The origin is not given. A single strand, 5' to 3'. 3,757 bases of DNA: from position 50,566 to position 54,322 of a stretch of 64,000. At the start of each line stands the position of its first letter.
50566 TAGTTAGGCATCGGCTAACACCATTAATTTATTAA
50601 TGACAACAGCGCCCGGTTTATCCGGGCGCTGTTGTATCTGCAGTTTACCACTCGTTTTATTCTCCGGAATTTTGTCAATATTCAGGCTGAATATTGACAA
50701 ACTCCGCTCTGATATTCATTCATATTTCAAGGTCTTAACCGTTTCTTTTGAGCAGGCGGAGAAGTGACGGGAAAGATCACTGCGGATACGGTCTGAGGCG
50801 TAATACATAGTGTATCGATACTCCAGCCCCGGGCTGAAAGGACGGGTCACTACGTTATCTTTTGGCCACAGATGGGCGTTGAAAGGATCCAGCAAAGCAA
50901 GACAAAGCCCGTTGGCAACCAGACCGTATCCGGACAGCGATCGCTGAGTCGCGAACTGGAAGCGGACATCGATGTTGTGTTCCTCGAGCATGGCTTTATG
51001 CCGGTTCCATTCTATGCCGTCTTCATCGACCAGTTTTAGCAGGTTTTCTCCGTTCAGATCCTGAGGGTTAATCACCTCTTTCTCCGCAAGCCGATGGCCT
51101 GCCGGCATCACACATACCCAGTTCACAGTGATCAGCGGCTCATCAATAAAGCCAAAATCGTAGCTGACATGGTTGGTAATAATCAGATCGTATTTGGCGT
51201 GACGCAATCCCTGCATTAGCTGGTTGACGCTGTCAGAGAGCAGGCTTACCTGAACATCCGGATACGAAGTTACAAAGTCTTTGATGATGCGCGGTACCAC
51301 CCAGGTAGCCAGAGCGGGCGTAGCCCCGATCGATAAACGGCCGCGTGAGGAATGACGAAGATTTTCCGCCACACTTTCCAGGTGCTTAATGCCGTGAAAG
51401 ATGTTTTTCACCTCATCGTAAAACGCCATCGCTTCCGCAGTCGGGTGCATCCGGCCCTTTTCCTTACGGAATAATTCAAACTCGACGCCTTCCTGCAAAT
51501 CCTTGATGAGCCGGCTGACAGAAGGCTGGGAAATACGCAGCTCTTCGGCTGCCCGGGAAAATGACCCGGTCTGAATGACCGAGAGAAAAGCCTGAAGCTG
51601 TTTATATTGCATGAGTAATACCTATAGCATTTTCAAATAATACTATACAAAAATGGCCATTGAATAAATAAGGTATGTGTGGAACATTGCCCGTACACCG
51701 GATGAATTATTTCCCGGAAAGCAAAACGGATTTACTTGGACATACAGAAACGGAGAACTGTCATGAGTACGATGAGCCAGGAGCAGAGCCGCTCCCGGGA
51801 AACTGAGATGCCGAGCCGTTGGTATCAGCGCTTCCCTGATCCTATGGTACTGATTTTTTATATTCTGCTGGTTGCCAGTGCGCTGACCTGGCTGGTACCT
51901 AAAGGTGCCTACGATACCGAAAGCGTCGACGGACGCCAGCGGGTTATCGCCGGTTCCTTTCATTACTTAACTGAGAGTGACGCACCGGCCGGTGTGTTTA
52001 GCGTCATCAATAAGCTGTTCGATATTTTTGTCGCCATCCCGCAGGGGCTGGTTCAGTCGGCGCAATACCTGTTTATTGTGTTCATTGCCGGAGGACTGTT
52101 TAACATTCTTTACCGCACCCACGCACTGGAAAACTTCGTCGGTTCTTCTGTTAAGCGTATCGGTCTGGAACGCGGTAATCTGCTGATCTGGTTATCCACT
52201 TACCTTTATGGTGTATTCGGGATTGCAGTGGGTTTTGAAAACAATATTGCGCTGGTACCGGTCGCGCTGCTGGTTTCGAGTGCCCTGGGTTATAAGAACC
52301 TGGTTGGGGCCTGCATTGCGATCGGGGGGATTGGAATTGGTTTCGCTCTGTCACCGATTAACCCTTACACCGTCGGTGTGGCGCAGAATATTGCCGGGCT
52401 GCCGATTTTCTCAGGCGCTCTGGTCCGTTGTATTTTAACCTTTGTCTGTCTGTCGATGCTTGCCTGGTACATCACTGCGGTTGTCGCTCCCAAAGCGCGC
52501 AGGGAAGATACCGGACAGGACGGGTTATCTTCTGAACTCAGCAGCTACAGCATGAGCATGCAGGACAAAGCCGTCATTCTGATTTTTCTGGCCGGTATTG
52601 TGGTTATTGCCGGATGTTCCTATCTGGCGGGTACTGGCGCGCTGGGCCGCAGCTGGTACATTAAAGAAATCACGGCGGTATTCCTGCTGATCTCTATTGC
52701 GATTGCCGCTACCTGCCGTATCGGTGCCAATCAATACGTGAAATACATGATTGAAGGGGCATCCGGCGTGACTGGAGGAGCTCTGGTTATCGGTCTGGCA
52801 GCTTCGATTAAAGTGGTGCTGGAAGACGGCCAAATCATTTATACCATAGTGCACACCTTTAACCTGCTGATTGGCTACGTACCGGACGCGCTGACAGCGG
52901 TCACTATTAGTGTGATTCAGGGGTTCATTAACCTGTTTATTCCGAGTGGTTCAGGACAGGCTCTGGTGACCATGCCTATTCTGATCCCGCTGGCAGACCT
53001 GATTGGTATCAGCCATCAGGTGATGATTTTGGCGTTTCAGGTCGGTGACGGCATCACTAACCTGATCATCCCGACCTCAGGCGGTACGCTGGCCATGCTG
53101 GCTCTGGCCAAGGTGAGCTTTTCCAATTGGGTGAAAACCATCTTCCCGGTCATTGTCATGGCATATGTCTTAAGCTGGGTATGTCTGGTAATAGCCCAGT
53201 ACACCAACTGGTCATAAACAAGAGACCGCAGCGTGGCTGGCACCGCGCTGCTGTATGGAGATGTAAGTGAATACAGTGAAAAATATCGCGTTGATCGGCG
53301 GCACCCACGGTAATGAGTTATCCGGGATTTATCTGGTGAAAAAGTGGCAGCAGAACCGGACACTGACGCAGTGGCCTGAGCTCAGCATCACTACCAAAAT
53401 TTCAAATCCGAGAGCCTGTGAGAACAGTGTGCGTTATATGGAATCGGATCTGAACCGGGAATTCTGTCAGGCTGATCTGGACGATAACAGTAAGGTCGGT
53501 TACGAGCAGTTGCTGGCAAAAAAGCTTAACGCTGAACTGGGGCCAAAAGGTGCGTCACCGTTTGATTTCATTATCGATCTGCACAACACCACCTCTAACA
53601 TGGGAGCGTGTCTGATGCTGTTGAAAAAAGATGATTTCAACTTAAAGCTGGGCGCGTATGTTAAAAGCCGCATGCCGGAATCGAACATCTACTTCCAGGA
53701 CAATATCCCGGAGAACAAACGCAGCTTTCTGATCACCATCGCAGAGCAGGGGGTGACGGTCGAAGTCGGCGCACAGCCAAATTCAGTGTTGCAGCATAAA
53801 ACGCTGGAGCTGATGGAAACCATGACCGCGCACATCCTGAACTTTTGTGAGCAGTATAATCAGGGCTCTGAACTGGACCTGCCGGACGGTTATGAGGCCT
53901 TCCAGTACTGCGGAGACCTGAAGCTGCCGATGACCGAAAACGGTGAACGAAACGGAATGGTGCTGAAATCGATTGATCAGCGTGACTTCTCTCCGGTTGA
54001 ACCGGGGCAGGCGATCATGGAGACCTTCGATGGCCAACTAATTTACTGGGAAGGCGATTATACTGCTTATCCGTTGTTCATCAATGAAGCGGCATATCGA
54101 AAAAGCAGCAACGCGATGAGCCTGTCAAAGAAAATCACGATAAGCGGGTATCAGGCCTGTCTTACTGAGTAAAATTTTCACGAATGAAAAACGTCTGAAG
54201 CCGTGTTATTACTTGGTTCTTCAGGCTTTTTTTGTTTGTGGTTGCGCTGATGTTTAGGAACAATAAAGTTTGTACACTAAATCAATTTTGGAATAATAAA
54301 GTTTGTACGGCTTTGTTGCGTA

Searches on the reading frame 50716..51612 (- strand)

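Call 7: search_protein_families(library=pfam, proteins=[window:50716-51612:-], max_evalue=0.01)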
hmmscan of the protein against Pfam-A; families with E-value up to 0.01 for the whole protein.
window:50716-51612:- (298 aa): 4 families
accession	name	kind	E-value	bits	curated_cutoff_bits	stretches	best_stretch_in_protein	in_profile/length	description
PF03466.25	LysR_substrate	-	4.7e-36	124.6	28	1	88-291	3-207/209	LysR substrate binding domain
PF00126.33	HTH_1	-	1.5e-17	63.7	26.6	1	4-61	2-59/60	Bacterial regulatory helix-turn-helix protein, lysR family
PF13518.12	HTH_28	-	0.0015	19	25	1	6-42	3-40/52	Helix-turn-helix domain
PF13542.12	HTH_Tnp_ISL3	-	0.0079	16.1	27.4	0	8-39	20-50/51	Helix-turn-helix domain of transposase family ISL3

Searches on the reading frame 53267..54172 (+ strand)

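Call 7: search_protein_families(library=pfam, proteins=[window:53267-54172:+], max_evalue=0.01)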
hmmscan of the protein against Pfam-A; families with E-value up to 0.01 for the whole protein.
window:53267-54172:+ (301 aa): 2 families
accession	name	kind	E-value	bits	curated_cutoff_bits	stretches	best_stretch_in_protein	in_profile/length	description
PF24827.1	AstE_AspA_cat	-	1.3e-33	116.6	25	1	5-193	3-191/192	Succinylglutamate desuccinylase/Aspartoacylase catalytic domain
PF04952.20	AstE_AspA_hybrid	-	7.4e-14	51.9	25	1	209-289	3-76/76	AstE/AspA barrel-sandwich hybrid domain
